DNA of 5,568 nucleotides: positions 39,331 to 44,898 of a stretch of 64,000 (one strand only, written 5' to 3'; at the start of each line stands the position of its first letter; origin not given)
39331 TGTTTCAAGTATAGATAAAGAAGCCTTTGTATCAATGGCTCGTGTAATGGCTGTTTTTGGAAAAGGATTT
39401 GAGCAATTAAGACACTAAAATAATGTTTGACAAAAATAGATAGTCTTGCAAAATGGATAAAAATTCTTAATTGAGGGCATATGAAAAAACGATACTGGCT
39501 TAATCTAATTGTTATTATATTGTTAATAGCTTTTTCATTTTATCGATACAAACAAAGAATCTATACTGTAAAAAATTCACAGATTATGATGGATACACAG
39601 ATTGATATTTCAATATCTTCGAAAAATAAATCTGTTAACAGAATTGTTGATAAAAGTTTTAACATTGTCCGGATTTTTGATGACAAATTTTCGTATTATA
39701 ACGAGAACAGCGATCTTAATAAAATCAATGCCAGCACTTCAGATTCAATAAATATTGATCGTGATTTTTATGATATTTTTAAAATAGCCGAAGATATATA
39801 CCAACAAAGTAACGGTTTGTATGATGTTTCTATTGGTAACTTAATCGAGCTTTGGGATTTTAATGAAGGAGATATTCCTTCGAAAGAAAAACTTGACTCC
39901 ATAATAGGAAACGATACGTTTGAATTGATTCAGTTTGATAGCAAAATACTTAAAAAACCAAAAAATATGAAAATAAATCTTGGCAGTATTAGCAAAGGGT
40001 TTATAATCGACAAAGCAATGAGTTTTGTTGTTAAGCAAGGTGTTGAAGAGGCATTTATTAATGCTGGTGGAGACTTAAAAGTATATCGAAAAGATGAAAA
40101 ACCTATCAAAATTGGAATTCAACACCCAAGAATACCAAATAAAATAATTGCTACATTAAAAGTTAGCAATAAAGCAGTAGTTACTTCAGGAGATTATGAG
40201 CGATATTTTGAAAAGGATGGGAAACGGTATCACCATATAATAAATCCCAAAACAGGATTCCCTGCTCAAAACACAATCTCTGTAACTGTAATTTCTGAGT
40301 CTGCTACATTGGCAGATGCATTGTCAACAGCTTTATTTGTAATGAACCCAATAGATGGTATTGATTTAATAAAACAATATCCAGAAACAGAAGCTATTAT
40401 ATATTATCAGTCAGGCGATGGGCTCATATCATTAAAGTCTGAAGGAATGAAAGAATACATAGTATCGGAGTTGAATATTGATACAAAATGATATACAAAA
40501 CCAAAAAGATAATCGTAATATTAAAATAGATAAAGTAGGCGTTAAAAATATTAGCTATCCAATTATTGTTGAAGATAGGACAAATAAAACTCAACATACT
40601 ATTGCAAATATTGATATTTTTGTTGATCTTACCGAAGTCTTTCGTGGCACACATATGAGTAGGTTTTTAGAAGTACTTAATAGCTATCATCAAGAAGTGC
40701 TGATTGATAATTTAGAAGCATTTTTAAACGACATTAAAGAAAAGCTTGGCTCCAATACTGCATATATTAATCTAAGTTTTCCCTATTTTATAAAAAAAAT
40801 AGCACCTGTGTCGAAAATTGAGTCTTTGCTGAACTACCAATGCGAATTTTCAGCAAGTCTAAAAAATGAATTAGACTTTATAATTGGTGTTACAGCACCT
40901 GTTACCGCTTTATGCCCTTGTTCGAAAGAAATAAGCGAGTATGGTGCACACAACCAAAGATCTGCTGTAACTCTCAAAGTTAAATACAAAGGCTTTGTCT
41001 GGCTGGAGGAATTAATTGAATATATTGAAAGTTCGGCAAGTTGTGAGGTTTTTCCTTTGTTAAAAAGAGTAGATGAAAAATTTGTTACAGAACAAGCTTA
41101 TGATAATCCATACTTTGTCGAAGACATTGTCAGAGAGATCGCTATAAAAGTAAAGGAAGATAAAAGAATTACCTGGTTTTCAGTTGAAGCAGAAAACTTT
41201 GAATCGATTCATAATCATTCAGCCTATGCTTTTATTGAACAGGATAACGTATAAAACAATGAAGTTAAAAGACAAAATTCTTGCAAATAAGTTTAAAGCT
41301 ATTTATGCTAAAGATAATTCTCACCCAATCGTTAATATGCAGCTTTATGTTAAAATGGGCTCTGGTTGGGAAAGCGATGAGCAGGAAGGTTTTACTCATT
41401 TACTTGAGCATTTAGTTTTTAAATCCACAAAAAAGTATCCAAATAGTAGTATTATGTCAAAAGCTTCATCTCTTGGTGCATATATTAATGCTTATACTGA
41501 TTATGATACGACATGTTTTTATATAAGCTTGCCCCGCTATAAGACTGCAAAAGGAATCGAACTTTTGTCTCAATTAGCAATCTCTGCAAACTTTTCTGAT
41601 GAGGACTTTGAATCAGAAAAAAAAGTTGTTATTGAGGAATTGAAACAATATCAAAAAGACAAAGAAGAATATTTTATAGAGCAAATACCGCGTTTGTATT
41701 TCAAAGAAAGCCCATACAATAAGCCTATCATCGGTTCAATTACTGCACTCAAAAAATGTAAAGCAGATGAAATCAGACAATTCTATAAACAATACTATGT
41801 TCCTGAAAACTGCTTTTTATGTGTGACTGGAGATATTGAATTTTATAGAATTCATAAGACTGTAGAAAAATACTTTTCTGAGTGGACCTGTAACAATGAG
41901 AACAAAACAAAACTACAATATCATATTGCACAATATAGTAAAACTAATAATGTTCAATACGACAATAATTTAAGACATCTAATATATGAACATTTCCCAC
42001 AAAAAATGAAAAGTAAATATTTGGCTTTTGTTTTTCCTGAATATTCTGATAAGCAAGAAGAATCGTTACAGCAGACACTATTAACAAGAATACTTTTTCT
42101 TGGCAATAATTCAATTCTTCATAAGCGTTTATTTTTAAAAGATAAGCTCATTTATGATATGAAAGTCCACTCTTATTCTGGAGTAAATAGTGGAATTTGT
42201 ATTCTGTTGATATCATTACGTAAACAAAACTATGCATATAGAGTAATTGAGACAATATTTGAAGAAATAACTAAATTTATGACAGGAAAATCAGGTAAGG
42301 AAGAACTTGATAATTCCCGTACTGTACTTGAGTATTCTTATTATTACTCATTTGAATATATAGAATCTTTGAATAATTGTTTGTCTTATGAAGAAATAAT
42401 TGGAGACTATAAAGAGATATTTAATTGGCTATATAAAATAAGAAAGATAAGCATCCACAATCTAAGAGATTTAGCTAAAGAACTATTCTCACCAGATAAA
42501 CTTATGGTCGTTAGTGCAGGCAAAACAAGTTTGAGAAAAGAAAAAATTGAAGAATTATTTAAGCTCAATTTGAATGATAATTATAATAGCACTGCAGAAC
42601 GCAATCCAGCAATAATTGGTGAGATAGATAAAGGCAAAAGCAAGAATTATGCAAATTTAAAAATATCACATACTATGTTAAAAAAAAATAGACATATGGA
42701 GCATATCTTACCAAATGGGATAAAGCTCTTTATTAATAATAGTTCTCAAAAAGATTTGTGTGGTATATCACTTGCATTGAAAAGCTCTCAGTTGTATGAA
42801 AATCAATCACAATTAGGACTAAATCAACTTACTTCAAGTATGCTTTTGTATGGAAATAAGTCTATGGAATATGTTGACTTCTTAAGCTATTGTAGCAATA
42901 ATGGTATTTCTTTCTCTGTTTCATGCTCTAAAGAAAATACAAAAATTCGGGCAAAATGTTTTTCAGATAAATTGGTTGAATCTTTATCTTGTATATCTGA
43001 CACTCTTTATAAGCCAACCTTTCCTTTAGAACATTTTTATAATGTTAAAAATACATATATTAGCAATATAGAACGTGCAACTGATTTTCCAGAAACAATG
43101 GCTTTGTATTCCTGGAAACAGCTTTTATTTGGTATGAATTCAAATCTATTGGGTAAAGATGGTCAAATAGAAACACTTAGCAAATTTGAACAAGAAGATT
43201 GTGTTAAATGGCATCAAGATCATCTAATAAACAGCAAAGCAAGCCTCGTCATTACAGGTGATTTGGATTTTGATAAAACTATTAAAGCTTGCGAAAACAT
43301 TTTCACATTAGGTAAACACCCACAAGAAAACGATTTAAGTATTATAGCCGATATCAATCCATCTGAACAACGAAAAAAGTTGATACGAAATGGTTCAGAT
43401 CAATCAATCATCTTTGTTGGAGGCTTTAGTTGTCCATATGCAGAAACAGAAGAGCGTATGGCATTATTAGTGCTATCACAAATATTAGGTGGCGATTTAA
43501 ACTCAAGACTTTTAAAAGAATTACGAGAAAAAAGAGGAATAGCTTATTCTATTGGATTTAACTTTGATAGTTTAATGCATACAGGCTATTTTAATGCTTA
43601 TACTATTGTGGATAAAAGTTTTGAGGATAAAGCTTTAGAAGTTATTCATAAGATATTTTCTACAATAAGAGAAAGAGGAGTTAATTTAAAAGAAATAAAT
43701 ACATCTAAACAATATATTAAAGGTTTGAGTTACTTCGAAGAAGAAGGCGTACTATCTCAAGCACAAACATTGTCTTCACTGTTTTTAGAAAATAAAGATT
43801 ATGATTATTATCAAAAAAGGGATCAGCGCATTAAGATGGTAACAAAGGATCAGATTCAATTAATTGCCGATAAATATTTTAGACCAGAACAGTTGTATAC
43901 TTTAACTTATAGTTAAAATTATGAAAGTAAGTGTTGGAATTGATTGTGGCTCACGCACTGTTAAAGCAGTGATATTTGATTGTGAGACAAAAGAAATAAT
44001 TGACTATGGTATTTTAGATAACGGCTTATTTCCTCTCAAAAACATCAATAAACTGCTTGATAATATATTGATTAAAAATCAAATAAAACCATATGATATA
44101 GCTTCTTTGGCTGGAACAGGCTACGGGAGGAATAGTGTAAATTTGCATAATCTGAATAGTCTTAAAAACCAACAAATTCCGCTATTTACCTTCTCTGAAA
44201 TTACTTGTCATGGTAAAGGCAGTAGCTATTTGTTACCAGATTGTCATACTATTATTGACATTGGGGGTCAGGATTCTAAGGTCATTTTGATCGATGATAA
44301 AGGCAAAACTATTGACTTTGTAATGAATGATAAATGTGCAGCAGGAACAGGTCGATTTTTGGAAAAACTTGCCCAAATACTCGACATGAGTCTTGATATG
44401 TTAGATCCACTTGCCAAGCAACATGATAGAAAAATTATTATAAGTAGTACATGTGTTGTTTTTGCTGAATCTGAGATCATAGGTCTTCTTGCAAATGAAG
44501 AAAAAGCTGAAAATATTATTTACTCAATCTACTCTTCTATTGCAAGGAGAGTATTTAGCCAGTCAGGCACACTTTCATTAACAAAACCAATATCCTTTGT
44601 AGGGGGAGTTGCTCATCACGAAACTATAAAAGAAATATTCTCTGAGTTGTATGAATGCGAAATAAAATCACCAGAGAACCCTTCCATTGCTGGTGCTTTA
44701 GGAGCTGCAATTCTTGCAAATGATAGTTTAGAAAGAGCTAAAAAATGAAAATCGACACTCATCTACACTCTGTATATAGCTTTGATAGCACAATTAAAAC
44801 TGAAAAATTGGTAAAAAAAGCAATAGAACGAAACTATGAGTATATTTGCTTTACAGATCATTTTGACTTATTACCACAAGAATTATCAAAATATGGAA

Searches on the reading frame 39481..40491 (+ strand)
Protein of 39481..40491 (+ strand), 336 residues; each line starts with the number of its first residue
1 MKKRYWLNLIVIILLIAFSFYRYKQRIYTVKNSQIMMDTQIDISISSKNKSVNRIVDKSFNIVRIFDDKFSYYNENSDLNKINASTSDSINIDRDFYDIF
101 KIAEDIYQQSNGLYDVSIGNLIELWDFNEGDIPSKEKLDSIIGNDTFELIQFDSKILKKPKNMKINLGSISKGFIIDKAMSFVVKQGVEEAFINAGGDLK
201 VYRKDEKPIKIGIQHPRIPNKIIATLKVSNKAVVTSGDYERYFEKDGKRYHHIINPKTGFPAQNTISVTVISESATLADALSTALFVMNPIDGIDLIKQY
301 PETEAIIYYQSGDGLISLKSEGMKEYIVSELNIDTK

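Call 67: search_protein_families(library=pfam, proteins=[window:39481-40491:+], max_evalue=0.001)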
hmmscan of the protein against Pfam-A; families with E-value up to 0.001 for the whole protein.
window:39481-40491:+ (336 aa): 1 family
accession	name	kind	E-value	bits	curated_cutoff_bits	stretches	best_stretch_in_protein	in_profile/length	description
PF02424.20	ApbE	-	5.9e-80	269.1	25.6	1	37-307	1-266/266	ApbE family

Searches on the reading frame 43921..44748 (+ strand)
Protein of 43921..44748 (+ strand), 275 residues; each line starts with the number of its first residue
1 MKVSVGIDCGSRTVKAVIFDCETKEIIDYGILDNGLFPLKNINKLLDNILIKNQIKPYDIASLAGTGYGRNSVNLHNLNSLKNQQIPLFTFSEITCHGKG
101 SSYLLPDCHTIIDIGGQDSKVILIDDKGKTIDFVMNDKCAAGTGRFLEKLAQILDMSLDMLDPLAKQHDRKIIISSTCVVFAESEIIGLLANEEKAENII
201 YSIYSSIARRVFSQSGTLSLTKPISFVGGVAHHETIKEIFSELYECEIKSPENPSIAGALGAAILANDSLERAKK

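Call 3: search_protein_families(library=pfam, proteins=[window:43921-44748:+], max_evalue=0.1)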
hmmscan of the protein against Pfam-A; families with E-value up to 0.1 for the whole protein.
window:43921-44748:+ (275 aa): 4 families
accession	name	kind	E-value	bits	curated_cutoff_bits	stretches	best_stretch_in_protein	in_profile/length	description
PF01869.26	BcrAD_BadFG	-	1.1e-56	192.8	31.5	1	5-266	1-271/271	BadF/BadG/BcrA/BcrD ATPase family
PF02782.22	FGGY_C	-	4e-05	23.9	27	1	185-267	110-195/198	FGGY family of carbohydrate kinases, C-terminal domain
PF00370.27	FGGY_N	-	0.00011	22.3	28.8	1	5-28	3-25/245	FGGY family of carbohydrate kinases, N-terminal domain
PF01548.23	DEDD_Tnp_IS110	-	0.034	14.4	29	0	5-75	1-65/155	Transposase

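Call 4: search_protein_families(library=ncbifam, proteins=[window:43921-44748:+], max_evalue=0.1)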
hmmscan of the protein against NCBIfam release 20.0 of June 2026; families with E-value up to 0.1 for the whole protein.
window:43921-44748:+ (275 aa): 13 families
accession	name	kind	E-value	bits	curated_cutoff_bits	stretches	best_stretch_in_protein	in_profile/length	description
TIGR00241.1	CoA_E_activ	domain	4.2e-70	236.1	125.4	1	4-265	2-248/248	acyl-CoA dehydratase activase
TIGR02259.1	benz_CoA_red_A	equivalog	1.5e-42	145.9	578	2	63-263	233-429/432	benzoyl-CoA reductase subunit A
TIGR03192.1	benz_CoA_bzdQ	equivalog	1.3e-36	126.6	380.2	1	3-266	33-286/293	benzoyl-CoA reductase, bzd-type, subunit Q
TIGR03286.1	methan_mark_15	hypoth_equivalog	1.6e-33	116.3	455.75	1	3-267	145-402/404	methanogenesis marker 15 protein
TIGR02261.1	benz_CoA_red_D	equivalog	3.9e-28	98.3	312.85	1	3-264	2-260/262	benzoyl-CoA reductase subunit D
NF009842.0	PRK13317.1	equivalog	4.6e-10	39.3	234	2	1-105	1-88/277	type II pantothenate kinase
TIGR01312.1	XylB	equivalog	1.1e-08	34.1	380.25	1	197-270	370-439/481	xylulokinase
TIGR01314.1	gntK_FGGY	equivalog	0.00057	18.5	648.55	1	197-269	381-449/505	gluconokinase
NF003154.0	PRK04123.1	equivalog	0.0016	17.3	428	0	1-28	3-30/554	ribulokinase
NF011660.0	PRK15080.1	equivalog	0.0076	15.5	182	1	192-266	200-273/277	ethanolamine utilization protein EutJ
NF002399.0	PRK01433.1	equivalog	0.0092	14.6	743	1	195-268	281-356/595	Fe-S protein assembly chaperone HscA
NF010945.0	PRK14365.1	equivalog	0.012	15.2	273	1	152-203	45-96/197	Maf-like protein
NF007251.0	PRK09698.1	equivalog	0.07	12.4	253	0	112-160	11-59/304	allose kinase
